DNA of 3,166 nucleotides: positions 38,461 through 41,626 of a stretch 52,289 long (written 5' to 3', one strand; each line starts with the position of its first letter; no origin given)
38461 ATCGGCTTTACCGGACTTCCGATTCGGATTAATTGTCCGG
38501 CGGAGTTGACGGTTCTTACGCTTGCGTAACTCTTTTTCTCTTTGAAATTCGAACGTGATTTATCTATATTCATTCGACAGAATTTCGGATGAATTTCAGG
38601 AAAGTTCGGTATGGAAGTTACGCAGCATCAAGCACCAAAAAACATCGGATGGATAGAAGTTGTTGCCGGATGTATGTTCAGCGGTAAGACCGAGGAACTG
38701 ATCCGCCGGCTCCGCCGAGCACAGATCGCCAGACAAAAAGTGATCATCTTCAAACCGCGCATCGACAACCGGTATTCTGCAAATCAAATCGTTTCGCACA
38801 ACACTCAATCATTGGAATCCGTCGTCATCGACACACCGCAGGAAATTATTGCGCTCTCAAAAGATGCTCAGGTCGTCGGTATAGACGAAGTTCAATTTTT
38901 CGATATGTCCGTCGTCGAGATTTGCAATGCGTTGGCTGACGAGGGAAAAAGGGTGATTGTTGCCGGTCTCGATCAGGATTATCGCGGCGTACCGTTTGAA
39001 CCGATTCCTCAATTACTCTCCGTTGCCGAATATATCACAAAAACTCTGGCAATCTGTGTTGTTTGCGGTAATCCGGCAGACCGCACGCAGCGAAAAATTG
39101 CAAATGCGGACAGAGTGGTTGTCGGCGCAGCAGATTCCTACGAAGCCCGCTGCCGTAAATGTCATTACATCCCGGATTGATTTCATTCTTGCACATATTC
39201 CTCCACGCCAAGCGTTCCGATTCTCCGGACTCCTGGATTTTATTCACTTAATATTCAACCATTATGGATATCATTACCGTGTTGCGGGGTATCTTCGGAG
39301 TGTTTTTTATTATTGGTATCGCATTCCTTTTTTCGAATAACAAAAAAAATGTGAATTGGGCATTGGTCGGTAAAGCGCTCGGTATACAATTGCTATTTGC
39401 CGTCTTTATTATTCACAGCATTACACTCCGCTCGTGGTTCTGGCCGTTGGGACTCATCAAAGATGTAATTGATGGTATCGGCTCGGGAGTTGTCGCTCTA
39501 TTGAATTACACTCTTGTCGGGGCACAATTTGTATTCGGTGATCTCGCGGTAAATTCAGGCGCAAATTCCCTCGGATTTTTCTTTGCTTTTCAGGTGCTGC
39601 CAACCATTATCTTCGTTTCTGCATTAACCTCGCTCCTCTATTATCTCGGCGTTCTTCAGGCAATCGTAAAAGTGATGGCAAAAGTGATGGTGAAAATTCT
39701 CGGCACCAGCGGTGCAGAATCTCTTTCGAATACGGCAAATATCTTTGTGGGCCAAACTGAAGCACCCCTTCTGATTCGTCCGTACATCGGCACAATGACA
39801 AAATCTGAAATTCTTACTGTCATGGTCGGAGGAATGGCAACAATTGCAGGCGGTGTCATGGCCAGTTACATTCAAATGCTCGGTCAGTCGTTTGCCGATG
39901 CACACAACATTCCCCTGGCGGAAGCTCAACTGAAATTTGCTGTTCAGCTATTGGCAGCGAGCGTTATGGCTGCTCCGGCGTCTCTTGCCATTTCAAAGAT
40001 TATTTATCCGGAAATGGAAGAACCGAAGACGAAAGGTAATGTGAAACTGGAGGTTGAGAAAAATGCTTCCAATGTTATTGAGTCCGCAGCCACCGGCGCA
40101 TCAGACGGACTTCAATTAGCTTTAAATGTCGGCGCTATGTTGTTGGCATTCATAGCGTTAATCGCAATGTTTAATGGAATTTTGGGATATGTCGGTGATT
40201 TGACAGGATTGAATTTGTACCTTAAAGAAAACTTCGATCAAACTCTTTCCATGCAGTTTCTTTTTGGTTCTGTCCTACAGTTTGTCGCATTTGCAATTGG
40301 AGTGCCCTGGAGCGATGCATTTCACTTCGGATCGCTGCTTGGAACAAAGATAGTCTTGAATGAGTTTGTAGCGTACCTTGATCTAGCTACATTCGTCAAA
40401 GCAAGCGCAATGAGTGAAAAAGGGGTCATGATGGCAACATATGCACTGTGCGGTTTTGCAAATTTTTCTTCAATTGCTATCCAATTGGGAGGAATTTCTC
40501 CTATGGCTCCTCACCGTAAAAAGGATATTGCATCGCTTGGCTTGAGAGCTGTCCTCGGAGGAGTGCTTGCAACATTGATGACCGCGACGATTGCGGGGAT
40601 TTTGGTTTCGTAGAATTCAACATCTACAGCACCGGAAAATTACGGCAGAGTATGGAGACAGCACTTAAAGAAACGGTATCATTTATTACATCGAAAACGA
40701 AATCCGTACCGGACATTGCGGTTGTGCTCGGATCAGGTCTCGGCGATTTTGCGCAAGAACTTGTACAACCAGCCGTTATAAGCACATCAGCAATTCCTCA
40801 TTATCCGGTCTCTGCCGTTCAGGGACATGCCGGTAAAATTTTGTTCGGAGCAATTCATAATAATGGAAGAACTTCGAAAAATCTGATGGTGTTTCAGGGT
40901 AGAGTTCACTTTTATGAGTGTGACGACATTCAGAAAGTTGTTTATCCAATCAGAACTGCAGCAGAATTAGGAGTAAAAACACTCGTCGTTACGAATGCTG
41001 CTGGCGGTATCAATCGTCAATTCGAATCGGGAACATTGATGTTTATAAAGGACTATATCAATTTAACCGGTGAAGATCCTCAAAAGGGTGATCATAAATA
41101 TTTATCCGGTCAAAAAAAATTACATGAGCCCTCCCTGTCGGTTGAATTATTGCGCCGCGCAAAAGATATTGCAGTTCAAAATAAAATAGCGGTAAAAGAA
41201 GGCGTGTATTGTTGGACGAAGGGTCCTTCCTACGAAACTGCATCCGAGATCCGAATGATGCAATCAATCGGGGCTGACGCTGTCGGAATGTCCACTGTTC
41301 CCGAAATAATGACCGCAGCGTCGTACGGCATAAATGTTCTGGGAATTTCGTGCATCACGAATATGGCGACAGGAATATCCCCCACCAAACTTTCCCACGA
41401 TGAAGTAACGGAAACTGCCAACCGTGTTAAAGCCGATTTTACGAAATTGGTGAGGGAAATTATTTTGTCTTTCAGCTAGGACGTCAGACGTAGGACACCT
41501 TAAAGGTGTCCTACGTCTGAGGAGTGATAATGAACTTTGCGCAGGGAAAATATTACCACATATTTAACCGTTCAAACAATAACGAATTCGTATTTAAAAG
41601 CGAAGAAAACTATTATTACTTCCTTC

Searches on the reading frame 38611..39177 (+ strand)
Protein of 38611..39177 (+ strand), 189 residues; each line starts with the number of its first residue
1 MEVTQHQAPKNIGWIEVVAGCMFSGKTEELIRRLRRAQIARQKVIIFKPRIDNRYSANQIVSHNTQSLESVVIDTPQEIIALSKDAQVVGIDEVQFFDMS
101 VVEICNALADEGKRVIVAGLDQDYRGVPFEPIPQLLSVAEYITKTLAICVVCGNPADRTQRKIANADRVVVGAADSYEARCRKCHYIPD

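Call 81: search_protein_families(library=pfam, proteins=[window:38611-39177:+], max_evalue=0.001)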
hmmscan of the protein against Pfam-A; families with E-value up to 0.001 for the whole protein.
window:38611-39177:+ (189 aa): 1 family
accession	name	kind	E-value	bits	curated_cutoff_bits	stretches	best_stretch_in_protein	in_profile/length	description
PF00265.24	TK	-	4.4e-55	186.7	20.6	1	13-185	1-176/176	Thymidine kinase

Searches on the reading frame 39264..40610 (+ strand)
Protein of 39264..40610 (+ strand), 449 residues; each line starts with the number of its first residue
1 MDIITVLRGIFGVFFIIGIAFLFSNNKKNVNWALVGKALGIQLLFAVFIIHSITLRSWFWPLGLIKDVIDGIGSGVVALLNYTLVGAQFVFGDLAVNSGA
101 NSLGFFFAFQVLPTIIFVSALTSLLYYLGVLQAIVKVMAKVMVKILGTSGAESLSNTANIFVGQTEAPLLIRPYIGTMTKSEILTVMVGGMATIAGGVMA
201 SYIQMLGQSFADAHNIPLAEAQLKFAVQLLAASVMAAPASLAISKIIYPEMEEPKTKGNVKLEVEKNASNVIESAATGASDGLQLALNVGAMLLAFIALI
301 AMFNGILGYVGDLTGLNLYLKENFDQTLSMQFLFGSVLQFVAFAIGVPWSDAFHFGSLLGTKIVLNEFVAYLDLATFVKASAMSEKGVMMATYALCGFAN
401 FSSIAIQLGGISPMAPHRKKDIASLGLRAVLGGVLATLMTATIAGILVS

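Call 81: search_protein_families(library=pfam, proteins=[window:39264-40610:+], max_evalue=0.001)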
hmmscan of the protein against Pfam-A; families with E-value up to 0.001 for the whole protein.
window:39264-40610:+ (449 aa): 3 families
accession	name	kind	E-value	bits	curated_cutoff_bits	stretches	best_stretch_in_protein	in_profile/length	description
PF07662.18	Nucleos_tra2_C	-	5.1e-77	258.8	32.3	1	229-445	2-213/213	Na+ dependent nucleoside transporter C-terminus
PF07670.19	Gate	-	4.5e-19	69.3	29.6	1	108-208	1-103/104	Nucleoside recognition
PF01773.25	Nucleos_tra2_N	-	3.2e-17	63.3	27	1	11-94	1-74/74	Na+ dependent nucleoside transporter N-terminus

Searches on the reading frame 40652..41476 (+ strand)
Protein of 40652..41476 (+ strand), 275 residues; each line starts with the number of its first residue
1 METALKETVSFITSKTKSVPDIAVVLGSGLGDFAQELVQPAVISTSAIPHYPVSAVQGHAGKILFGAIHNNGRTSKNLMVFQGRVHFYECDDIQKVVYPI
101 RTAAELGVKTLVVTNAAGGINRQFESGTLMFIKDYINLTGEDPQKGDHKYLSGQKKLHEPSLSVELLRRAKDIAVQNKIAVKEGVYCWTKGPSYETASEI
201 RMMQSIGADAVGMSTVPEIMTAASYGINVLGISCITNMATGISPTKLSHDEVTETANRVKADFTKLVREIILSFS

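Call 27: find_homologous_proteins(query=window:40652-41476:+)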
Query window:40652-41476:+ (275 aa): 8000 proteins with E <= 0.001 among 8000 candidates; the best 120 are listed.
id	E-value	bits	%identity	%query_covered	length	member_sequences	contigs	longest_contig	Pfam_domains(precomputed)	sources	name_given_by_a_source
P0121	3.3e-176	602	100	100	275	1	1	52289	PF01048.27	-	-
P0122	3.2e-115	402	67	100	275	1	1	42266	PF01048.27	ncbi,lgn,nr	ncbi:MAG: purine-nucleoside phosphorylase [Bacteroidota bacterium]|nr:purine-nucleoside phosphorylas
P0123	1.8e-114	400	67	100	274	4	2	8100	PF01048.27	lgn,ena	-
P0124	3.4e-114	399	66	99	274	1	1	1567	PF01048.27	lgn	-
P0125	1.2e-113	397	68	100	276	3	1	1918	PF01048.27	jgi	-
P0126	2.1e-113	396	65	100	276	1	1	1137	PF01048.27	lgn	-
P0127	5.8e-113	395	66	100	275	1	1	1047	PF01048.27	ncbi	-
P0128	4.5e-112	392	65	100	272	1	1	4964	PF01048.27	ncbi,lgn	-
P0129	9.3e-112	391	68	99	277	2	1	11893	PF01048.27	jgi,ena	-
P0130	2.7e-111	389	66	100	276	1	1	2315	PF01048.27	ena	-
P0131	3.2e-111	389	66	100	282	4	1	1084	PF01048.27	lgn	-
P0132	4.1e-111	389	65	100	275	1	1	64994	PF01048.27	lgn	-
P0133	8.1e-111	388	65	99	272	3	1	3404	PF01048.27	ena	-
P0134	2.0e-110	386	64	99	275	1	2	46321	PF01048.27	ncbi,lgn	-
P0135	1.7e-109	383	65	99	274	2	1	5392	PF01048.27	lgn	-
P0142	1.3e-108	380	66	98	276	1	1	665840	PF01048.27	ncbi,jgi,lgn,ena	ncbi:MAG: purine-nucleoside phosphorylase [Bacteroidota bacterium]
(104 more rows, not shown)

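Call 28: find_encoding_contigs(protein=P0122, flank=4000, max_places=1)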
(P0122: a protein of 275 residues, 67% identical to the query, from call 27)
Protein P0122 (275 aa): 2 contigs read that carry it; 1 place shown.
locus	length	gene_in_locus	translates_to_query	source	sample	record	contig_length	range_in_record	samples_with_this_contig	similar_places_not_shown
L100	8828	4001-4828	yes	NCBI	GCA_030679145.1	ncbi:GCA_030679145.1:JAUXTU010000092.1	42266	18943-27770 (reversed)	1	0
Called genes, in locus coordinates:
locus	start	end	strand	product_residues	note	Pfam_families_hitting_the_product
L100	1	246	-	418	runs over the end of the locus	-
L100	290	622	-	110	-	PF03840:SecG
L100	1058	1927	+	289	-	PF00149:Metallophos, PF12850:Metallophos_2 (weak)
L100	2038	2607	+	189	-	PF00265:TK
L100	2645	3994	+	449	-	PF01773:Nucleos_tra2_N, PF07670:Gate, PF07662:Nucleos_tra2_C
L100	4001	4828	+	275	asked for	PF01048:PNP_UDP_1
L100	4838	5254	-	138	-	PF04238:DUF420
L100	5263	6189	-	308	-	PF01040:UbiA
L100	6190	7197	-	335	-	PF02628:COX15-CtaA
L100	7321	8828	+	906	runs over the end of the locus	PF07676:PD40, PF26549:Tricorn_N, PF26550:Tricorn_2nd, PF26549:Tricorn_N, PF26550:Tricorn_2nd (weak), PF07676:PD40, PF04389:Peptidase_M28, PF13180:PDZ_2, +3 more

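Call 29: find_encoding_contigs(protein=P0132, flank=4000, max_places=1)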
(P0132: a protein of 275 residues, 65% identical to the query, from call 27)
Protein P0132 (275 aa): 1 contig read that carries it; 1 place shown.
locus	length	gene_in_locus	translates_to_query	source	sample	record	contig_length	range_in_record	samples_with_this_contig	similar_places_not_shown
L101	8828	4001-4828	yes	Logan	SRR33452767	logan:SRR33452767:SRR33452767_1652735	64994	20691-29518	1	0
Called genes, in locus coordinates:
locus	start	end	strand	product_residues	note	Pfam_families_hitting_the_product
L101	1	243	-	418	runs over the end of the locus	-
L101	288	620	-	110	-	PF03840:SecG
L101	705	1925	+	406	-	PF00149:Metallophos, PF12850:Metallophos_2 (weak)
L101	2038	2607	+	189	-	PF00265:TK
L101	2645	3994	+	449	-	PF01773:Nucleos_tra2_N, PF07670:Gate, PF07662:Nucleos_tra2_C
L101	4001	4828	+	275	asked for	PF01048:PNP_UDP_1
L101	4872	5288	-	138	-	PF04238:DUF420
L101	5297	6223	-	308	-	PF01040:UbiA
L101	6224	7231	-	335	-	PF02628:COX15-CtaA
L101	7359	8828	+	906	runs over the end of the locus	PF07676:PD40, PF26549:Tricorn_N, PF26550:Tricorn_2nd, PF07676:PD40 (weak), PF26549:Tricorn_N, PF26550:Tricorn_2nd (weak), PF07676:PD40, PF04389:Peptidase_M28, +5 more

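Call 30: find_encoding_contigs(protein=P0142, flank=4000, max_places=1)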
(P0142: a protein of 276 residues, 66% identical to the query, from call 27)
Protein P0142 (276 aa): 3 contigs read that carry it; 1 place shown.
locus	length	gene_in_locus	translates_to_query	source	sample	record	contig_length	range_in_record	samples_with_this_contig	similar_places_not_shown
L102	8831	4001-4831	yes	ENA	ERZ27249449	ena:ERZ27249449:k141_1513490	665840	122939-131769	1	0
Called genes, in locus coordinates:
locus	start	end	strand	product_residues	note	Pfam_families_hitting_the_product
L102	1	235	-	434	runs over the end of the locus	-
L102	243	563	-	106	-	PF03840:SecG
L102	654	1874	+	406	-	PF00149:Metallophos, PF12850:Metallophos_2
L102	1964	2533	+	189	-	PF00265:TK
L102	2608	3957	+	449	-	PF01773:Nucleos_tra2_N, PF07670:Gate, PF07662:Nucleos_tra2_C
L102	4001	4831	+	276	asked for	PF01048:PNP_UDP_1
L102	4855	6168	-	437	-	PF13347:MFS_2 (faint), PF07690:MFS_1, PF00854:PTR2, PF07690:MFS_1 (weak)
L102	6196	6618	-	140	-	PF04238:DUF420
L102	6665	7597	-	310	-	PF01040:UbiA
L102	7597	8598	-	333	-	PF02628:COX15-CtaA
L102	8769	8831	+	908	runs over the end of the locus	PF07676:PD40, PF26549:Tricorn_N, PF26550:Tricorn_2nd, PF26549:Tricorn_N, PF07676:PD40, PF02225:PA, PF04389:Peptidase_M28, PF13180:PDZ_2, +4 more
